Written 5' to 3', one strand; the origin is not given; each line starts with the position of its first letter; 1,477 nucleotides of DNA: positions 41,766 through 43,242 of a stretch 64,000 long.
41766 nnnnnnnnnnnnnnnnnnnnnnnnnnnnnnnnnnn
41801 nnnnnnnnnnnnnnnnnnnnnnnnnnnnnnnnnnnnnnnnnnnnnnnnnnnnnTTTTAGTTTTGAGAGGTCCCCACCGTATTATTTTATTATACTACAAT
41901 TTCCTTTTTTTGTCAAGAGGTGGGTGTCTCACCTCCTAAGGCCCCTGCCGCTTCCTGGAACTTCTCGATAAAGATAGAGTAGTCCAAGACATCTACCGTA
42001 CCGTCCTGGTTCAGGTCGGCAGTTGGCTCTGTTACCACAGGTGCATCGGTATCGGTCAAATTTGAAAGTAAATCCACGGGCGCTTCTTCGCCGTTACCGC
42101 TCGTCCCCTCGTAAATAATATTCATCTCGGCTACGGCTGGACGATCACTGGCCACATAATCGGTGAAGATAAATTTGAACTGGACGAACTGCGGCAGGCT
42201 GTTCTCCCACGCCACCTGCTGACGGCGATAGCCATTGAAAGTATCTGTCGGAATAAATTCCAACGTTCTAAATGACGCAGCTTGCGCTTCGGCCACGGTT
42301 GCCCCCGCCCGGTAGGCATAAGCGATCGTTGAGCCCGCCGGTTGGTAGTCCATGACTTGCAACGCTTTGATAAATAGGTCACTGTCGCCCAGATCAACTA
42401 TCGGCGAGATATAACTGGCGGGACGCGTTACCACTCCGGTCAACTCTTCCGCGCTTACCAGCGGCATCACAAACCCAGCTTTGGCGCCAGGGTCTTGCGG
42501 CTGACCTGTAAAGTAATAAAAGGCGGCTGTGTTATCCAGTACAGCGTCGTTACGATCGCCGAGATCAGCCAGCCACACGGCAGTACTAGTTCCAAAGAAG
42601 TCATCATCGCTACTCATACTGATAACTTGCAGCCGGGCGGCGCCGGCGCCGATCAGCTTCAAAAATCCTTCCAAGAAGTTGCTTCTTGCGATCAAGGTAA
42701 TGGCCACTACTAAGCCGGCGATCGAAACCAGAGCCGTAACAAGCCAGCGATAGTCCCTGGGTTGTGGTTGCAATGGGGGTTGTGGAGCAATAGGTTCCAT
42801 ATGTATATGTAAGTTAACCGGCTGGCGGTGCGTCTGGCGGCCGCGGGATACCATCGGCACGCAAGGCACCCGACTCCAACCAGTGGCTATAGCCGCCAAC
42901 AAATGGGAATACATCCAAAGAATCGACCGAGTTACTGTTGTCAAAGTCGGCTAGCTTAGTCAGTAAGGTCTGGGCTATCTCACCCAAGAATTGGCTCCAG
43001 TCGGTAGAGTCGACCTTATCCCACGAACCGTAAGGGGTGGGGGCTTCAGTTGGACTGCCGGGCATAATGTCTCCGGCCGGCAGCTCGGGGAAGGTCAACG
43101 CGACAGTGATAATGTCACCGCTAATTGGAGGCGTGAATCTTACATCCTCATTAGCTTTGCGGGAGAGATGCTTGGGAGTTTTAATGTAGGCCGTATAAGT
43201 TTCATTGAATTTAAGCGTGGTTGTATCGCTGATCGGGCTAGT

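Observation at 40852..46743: Minus-strand surface operon: small hydrophobic protein, 1218-aa giant protein, and two proteins ending in dockerin-like Ca-binding modules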

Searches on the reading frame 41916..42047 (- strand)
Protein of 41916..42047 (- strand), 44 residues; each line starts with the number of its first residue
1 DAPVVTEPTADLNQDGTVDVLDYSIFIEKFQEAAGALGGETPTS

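Call 80: search_solved_structures(query=A8, max_evalue=10, show_alignments=2)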
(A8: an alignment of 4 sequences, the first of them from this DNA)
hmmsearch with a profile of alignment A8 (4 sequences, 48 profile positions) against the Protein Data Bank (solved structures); distinct sequences matched with E-value up to 10: 70 (the best 60 are shown).
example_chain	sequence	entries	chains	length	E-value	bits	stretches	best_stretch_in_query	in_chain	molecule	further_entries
6kg9_A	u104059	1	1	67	1.9e-08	37.1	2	9-26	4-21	And cellulose-binding endoglucanase family 9 CelL ortholog dockerin domain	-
2y3n_B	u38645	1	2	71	2.3e-08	36.9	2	8-26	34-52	CELLULOSOMAL FAMILY-48 PROCESSIVE GLYCOSIDE HYDROLASE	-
6kgc_B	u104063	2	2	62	2.1e-06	30.6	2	14-26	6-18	And cellulose-binding endoglucanase family 9 CelL ortholog dockerin domain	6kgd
6kge_D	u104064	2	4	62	2.3e-06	30.5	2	14-33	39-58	And cellulose-binding endoglucanase family 9 CelL ortholog dockerin domain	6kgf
8zvk_A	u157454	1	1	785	1.7e-05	27.7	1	13-26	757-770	AaBgIC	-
3ul4_B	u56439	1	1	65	1.9e-05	27.6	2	9-33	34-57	Cellulosome enzyme, dockerin type I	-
1daq_A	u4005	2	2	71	3.5e-05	26.7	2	5-26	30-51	ENDOGLUCANASE SS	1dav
2mte_A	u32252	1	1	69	4e-05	26.5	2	5-26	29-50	Cellulose 1,4-beta-cellobiosidase (reducing end) CelS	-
4dh2_B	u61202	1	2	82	0.00024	24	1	14-28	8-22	Dockerin type 1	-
4fl4_A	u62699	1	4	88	0.00024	24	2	10-26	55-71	Glycoside hydrolase family 9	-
9qfa_A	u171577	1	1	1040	0.0013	21.6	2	4-26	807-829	Ruminococcus bromii Amy12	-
5nrk_B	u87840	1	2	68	0.006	19.5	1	13-29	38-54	DocCel5: Type I dockerin repeat domain from A. cellulolyticus family 5 endoglucanase WP_01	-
5lxv_B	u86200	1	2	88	0.0079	19.1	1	13-26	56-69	Carbohydrate-binding protein WP_009985128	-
2jnk_A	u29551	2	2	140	0.0091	18.9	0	10-24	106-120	Hyalurononglucosaminidase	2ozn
2yik_A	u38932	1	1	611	0.011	18.7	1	3-26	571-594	ENDOGLUCANASE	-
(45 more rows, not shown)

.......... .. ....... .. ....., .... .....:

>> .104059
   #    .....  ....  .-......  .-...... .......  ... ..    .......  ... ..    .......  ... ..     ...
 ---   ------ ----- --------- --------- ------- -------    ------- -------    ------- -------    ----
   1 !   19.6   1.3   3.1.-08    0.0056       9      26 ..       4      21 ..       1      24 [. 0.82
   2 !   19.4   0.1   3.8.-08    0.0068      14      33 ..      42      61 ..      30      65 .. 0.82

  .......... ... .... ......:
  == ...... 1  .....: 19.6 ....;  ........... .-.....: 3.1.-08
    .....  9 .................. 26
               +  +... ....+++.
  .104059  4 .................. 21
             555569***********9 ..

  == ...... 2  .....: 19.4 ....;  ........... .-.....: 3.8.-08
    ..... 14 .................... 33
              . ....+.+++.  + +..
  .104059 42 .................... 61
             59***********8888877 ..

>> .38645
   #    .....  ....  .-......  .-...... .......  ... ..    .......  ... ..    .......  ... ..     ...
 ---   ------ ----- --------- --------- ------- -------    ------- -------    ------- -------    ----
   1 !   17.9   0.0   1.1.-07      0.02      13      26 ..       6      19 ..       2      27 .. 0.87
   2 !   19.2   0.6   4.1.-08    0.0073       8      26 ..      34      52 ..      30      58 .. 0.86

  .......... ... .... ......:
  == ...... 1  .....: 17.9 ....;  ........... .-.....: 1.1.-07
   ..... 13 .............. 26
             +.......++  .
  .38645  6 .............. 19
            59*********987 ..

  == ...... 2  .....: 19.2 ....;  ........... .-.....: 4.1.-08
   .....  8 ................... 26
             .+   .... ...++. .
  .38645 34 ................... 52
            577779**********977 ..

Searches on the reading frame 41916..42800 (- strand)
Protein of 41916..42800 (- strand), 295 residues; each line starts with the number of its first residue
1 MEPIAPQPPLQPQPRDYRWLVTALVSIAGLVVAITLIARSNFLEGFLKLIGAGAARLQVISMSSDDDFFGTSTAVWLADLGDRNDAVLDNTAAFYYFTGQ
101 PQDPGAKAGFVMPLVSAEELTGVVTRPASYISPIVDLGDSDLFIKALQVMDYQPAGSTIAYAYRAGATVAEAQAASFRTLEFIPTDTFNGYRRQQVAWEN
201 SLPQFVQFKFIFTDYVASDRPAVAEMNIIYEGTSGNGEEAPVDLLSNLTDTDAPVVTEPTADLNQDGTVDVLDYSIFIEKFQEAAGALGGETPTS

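Call 3: search_protein_families(library=pfam, proteins=[window:41916-42800:-], max_evalue=1)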
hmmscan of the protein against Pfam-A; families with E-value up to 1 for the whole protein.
window:41916-42800:- (295 aa): 1 family
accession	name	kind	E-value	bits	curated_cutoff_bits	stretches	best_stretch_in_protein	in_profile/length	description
PF00404.24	Dockerin_1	-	0.012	16.2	22.9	1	260-279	35-54/57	Dockerin type I domain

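Call 4: search_protein_families(library=ncbifam, proteins=[window:41916-42800:-], max_evalue=1)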
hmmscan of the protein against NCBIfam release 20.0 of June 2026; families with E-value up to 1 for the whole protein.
window:41916-42800:- (295 aa): 1 family
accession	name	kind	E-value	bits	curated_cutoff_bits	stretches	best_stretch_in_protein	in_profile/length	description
NF041540.1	dockerin_GC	domain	0.054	13.9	29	1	258-283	34-65/67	GC-type dockerin domain-anchored protein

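Call 21: find_homologous_proteins(query=window:41916-42800:-)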
Query window:41916-42800:- (295 aa): 4 proteins with E <= 0.001 among 6451 candidates.
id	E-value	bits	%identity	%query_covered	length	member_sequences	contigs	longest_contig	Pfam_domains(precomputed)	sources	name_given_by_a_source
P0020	1.4e-189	646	100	100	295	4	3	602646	-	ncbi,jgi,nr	ncbi:MAG: hypothetical protein VE98_C0001G0404 [candidate division Kazan bacterium GW2011_GWA1_50_15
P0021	4.0e-120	419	76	78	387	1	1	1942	-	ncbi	-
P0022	2.3e-53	200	40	95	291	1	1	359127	-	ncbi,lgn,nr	ncbi:MAG: hypothetical protein PHR51_01060 [Patescibacteria group bacterium]|nr:hypothetical protein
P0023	1.8e-20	92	76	14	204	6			-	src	-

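Call 22: find_encoding_contigs(protein=P0022, flank=10000, max_places=2)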
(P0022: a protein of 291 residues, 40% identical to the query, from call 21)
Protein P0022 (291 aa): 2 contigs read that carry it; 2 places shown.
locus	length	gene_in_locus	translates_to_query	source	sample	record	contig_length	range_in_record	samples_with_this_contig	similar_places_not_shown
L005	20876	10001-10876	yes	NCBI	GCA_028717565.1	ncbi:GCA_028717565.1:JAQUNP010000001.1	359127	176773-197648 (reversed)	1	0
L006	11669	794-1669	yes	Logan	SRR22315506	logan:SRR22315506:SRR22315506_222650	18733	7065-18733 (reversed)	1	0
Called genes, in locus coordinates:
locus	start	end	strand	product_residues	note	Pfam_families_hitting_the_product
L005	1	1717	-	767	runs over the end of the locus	-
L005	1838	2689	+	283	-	PF01790:LGT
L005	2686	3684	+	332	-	PF02646:RmuC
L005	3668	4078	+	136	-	-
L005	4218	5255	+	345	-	PF07885:Ion_trans_2, PF02254:TrkA_N, PF02080:TrkA_C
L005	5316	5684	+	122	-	PF01258:zf-dskA_traR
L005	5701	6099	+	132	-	PF01252:Peptidase_A8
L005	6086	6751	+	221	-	PF00849:PseudoU_synth_2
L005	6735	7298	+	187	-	PF00625:Guanylate_kin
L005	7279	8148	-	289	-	PF17827:PrmC_N, PF05175:MTS, PF06325:PrmA, PF13847:Methyltransf_31, PF08241:Methyltransf_11 (weak), PF08242:Methyltransf_12 (weak), PF13649:Methyltransf_25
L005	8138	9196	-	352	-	PF03462:PCRF, PF00472:RF-1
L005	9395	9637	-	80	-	PF01197:Ribosomal_L31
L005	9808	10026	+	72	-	-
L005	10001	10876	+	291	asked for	-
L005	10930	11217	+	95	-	-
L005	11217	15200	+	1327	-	-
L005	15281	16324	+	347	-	PF00963:Cohesin (faint), PF01833:TIG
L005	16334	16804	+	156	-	-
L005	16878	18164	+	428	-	PF01018:GTP1_OBG, PF01926:MMR_HSR1, PF02421:FeoB_N, PF09269:DUF1967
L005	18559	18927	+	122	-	-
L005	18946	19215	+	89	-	PF18910:DUF5665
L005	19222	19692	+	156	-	-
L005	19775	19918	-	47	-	-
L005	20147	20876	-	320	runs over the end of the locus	PF00551:Formyl_trans_N, PF02911:Formyl_trans_C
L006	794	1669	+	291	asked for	-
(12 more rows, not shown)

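Call 31: search_protein_families(library=pfam, proteins=[L005:11217-15197:+, L005:10001-10873:+, P0021, L005:10930-11214:+, L005:16334-16801:+, L005:9808-10023:+], max_evalue=1)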
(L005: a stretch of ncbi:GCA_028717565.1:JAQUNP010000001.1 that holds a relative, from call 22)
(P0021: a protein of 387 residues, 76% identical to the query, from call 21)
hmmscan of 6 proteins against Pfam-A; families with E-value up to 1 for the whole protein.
L005:11217-15197:+ (1327 aa): 0 families

L005:10001-10873:+ (291 aa): 1 family
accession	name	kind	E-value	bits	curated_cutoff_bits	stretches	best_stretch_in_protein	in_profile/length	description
PF00404.24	Dockerin_1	-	0.002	18.7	22.9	1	258-282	1-24/57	Dockerin type I domain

P0021 (387 aa): 1 family
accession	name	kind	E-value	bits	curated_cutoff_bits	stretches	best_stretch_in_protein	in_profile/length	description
PF00404.24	Dockerin_1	-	0.0023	18.5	22.9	1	353-374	2-23/57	Dockerin type I domain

L005:10930-11214:+ (95 aa): 1 family
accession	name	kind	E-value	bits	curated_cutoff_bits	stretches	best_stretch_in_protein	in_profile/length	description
PF00957.27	Synaptobrevin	-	0.41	10.9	26.4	1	5-33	58-86/89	Synaptobrevin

L005:16334-16801:+ (156 aa): 2 families
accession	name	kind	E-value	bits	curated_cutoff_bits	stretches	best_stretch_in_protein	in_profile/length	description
PF00750.26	tRNA-synt_1d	-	0.18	11.2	23.3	1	68-124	284-342/349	tRNA synthetases class I (R), catalytic domain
PF01850.27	PIN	-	0.42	11.7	23.6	0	78-152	11-83/120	PIN domain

L005:9808-10023:+ (72 aa): 0 families

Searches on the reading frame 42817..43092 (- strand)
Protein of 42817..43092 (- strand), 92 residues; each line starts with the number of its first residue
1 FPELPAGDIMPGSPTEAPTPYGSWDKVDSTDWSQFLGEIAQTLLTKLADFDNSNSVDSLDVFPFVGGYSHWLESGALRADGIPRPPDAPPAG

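Call 32: search_protein_families(library=pfam, proteins=[window:42817-43092:-], max_evalue=10)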
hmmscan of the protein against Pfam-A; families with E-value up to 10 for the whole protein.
seq(92 aa): 0 families

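Call 40: search_solved_structures(query=A4, max_evalue=10, show_alignments=3)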
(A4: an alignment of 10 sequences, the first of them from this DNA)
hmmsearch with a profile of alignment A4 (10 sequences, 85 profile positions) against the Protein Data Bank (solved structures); distinct sequences matched with E-value up to 10: 27.
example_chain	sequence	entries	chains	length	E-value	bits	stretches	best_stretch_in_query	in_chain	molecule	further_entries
6kg9_A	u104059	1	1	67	5.1e-05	26.8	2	45-67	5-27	And cellulose-binding endoglucanase family 9 CelL ortholog dockerin domain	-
4cj0_A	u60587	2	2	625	5.3e-05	26.8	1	6-65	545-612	ENDOGLUCANASE D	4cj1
1clc_A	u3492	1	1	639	5.6e-05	26.7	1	6-65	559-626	ENDOGLUCANASE CELD; EC: 3.2.1.4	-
2yik_A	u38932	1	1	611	6.6e-05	26.5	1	15-65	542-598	ENDOGLUCANASE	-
4fl4_A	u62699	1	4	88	0.0002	24.9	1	19-65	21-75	Glycoside hydrolase family 9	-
8x39_A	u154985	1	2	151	0.00022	24.8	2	26-65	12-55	Serine protease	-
6kgc_B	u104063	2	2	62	0.00022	24.8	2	46-67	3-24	And cellulose-binding endoglucanase family 9 CelL ortholog dockerin domain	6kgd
6kge_D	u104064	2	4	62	0.00023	24.8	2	46-67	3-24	And cellulose-binding endoglucanase family 9 CelL ortholog dockerin domain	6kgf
8x3a_A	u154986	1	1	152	0.00024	24.7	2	26-65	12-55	Serine protease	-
5lxv_B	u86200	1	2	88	0.00042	23.9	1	42-71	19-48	Carbohydrate-binding protein WP_009985128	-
2y3n_B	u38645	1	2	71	0.00058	23.5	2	47-66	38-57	CELLULOSOMAL FAMILY-48 PROCESSIVE GLYCOSIDE HYDROLASE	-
1daq_A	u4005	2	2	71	0.00091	22.8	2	43-65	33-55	ENDOGLUCANASE SS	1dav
2mte_A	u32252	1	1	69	0.001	22.6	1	19-65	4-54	Cellulose 1,4-beta-cellobiosidase (reducing end) CelS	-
2vn5_B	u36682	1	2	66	0.0034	21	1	47-65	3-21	ENDOGLUCANASE A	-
2ccl_B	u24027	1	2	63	0.004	20.8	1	47-66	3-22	ENDO-1,4-BETA-XYLANASE Y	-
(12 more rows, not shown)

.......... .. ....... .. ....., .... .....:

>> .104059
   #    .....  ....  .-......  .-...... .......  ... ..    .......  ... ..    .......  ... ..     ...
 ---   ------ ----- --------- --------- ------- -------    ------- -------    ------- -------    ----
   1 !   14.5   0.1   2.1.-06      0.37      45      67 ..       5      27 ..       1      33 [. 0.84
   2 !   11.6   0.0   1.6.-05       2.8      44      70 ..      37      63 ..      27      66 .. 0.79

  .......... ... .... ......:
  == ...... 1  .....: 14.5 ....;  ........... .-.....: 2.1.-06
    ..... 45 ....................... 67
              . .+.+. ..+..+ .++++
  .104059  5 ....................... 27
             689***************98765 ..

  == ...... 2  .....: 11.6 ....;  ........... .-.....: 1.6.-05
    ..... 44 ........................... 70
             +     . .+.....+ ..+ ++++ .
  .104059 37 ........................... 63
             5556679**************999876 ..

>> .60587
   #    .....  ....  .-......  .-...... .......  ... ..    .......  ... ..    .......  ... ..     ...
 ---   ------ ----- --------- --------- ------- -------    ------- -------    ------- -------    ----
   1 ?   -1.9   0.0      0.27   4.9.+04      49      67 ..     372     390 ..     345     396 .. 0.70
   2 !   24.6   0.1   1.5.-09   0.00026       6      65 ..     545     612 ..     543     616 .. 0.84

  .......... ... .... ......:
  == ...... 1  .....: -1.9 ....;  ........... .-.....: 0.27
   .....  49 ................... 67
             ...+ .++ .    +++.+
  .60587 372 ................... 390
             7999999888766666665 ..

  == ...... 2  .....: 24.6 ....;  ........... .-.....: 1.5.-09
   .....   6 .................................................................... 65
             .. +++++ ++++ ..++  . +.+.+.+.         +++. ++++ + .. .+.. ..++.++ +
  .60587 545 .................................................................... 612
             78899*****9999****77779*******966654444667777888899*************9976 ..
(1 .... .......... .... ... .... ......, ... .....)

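Call 41: search_protein_families(library=pfam, alignment_id=A4, max_evalue=1)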
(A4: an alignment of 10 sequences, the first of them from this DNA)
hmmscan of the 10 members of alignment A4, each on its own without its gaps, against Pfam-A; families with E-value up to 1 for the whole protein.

A. member 1, seq(92 aa): 0 families

B. families by the number of members that match (of 10 scanned): 6 families
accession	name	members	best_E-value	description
PF00404.24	Dockerin_1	7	0.00019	Dockerin type I domain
PF15511.12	CENP-T_C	1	0.036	Centromere kinetochore component CENP-T histone fold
PF16826.10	DUF5076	1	0.18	Domain of unknown function (DUF5076)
PF07867.16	DUF1654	1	0.19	Protein of unknown function (DUF1654)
PF20453.3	DUF6707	1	0.23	Family of unknown function (DUF6707)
PF12850.12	Metallophos_2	1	0.23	Calcineurin-like phosphoesterase superfamily domain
